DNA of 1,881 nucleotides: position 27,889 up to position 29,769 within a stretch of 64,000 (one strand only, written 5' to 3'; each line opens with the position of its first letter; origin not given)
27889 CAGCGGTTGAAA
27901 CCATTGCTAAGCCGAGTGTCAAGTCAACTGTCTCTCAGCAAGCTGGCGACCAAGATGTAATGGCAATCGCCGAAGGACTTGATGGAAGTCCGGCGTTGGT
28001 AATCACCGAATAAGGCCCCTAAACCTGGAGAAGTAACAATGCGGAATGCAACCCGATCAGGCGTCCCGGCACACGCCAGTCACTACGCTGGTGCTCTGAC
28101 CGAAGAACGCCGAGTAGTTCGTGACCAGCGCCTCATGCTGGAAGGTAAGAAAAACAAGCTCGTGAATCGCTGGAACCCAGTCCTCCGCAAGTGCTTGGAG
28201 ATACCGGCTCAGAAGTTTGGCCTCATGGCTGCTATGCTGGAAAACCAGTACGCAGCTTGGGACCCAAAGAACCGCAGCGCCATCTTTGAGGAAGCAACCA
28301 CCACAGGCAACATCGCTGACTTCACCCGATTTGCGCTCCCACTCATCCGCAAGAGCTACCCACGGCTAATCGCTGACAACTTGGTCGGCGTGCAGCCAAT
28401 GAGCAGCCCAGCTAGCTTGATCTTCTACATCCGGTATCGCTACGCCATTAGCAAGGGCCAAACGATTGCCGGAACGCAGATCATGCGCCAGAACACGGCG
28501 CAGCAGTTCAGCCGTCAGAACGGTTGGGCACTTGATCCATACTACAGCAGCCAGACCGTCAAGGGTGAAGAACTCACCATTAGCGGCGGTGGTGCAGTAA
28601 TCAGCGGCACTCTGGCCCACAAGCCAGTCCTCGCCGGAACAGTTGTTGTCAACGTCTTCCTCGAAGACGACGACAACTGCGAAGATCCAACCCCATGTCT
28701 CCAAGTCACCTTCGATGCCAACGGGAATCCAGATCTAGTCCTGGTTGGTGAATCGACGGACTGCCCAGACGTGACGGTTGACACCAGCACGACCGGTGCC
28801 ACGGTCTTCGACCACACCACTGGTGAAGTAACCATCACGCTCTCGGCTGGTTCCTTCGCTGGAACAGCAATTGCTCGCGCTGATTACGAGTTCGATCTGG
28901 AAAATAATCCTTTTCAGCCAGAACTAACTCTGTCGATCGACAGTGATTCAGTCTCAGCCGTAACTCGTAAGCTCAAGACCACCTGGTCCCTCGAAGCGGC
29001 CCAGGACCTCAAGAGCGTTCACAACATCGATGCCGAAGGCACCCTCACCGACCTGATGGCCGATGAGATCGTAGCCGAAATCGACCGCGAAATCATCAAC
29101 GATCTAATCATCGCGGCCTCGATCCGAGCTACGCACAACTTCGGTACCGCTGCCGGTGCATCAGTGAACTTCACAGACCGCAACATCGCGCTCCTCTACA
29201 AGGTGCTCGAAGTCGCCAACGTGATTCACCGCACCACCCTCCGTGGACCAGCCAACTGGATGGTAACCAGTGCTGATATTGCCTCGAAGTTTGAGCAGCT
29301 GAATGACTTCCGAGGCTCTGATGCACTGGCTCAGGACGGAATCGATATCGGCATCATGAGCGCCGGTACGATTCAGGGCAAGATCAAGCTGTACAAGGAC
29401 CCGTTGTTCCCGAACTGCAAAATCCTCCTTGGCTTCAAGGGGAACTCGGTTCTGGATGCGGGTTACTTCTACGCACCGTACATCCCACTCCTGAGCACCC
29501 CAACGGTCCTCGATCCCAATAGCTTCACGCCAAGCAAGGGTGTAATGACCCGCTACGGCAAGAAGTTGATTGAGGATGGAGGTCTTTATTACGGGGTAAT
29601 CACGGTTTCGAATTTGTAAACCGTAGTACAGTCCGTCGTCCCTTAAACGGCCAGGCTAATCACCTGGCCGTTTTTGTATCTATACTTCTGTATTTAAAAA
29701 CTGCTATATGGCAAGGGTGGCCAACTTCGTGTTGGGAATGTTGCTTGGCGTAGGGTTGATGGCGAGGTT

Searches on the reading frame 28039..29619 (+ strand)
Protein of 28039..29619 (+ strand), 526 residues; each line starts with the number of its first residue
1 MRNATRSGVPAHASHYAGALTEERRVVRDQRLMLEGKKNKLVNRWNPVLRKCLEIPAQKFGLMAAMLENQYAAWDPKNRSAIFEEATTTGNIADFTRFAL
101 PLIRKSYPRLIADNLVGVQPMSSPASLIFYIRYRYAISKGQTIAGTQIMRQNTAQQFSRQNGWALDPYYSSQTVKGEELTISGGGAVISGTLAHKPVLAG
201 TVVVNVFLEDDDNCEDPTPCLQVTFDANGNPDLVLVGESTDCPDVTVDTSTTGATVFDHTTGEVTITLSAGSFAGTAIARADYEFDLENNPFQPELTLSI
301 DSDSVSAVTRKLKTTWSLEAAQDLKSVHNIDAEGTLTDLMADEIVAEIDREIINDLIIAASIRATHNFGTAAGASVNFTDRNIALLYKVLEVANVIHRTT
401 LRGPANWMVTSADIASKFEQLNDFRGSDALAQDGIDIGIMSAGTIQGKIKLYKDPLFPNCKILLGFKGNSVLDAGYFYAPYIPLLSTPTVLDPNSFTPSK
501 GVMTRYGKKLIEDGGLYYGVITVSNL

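Call 69: search_protein_families(library=phrogs, proteins=[window:28039-29619:+], max_evalue=0.00001)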
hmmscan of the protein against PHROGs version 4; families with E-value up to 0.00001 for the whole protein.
window:28039-29619:+ (526 aa): 2 families
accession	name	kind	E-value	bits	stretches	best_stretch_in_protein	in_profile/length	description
phrog_138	-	head and packaging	1.1e-82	279.5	1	37-508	2-405/444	major head protein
phrog_1014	-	unknown function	1.5e-12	47.9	1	248-476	275-509/567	-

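Call 76: find_homologous_proteins(query=window:28039-29619:+, max_evalue=1e-50)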
Query window:28039-29619:+ (526 aa): 500 proteins with E <= 1e-50 among 8000 candidates; the best 120 are listed.
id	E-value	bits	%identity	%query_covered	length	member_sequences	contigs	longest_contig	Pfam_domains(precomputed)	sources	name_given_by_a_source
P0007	0.0e+0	1112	100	94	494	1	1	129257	PF07068.18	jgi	jgi:hypothetical protein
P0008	0.0e+0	1073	91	100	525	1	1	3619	PF07068.18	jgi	jgi:hypothetical protein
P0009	0.0e+0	1024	85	100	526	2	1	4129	PF07068.18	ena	-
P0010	0.0e+0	1022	85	100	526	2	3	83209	PF07068.18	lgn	-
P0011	0.0e+0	1018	86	99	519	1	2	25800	PF07068.18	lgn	-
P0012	0.0e+0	1009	84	99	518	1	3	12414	PF07068.18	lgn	-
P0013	2.1e-295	998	86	98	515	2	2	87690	PF07068.18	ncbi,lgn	-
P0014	2.5e-295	998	82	100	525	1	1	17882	PF07068.18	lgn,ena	-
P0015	3.1e-294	994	84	98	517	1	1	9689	PF07068.18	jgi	jgi:hypothetical protein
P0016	5.9e-292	987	83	99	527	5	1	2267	PF07068.18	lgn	-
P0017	1.7e-289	978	86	96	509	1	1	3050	PF07068.18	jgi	jgi:hypothetical protein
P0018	8.9e-289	976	82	98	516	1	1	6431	PF07068.18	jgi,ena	-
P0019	1.6e-288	975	80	99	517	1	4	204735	PF07068.18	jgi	jgi:hypothetical protein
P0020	2.9e-288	974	82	99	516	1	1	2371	PF07068.18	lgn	-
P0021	2.3e-286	968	81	97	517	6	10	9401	PF07068.18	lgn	-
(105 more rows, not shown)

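Call 77: find_encoding_contigs(protein=P0010, flank=10000, max_places=3)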
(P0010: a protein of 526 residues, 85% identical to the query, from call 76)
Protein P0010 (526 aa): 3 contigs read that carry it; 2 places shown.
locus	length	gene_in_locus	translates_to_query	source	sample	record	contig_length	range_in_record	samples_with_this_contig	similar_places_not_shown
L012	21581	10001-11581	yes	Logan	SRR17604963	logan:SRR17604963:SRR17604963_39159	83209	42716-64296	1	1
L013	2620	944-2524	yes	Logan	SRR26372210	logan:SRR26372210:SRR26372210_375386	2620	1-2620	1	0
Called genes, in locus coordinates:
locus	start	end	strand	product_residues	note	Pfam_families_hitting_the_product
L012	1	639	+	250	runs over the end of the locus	-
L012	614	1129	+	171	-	-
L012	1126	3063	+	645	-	PF03237:Terminase_6N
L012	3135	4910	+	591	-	PF07230:Portal_T4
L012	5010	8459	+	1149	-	-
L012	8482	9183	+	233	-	PF03420:Peptidase_S77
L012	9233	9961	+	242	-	-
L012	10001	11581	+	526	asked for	PF07068:Gp23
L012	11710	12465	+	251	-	-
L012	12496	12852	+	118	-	-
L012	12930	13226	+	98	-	-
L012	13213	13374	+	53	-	-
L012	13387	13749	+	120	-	-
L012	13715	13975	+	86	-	-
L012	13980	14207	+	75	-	-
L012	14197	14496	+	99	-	-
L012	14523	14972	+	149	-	-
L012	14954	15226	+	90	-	-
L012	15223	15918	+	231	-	-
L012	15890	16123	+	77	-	-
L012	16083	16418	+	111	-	-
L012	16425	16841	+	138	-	-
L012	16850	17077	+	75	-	-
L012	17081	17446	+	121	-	-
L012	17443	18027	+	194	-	-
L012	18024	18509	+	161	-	-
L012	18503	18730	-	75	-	-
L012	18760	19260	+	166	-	PF08241:Methyltransf_11, PF01209:Ubie_methyltran (faint), PF13847:Methyltransf_31 (weak)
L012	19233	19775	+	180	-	-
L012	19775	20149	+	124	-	-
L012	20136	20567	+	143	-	-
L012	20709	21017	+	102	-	-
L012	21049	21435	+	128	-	-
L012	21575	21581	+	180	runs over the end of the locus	-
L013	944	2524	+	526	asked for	PF07068:Gp23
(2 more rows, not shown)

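Call 78: find_encoding_contigs(protein=P0013, flank=10000, max_places=3)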
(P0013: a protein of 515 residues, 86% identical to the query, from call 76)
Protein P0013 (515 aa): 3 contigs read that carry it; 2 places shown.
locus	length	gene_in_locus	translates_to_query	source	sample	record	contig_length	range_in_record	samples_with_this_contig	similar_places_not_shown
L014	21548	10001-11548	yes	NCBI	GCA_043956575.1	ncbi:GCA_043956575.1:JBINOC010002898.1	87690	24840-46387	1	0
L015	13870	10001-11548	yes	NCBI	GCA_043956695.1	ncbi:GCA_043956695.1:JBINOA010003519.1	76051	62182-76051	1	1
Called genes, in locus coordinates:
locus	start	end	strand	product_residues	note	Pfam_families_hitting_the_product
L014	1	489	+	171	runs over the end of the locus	-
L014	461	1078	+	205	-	-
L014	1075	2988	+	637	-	PF03237:Terminase_6N (weak)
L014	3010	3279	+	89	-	-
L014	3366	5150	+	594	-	PF07230:Portal_T4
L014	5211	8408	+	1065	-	-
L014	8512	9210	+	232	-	PF03420:Peptidase_S77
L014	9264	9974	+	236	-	-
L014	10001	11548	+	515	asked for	PF07068:Gp23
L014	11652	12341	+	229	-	-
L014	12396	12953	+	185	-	-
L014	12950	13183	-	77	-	-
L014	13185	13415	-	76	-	-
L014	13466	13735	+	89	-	-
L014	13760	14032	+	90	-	-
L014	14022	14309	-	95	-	-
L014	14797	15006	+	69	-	-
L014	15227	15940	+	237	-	-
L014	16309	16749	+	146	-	-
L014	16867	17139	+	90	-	-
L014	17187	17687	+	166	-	-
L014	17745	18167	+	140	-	-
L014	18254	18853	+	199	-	-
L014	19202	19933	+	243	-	-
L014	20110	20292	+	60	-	-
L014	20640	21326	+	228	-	PF13384:HTH_23 (weak)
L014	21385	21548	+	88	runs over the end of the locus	-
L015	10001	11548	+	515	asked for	PF07068:Gp23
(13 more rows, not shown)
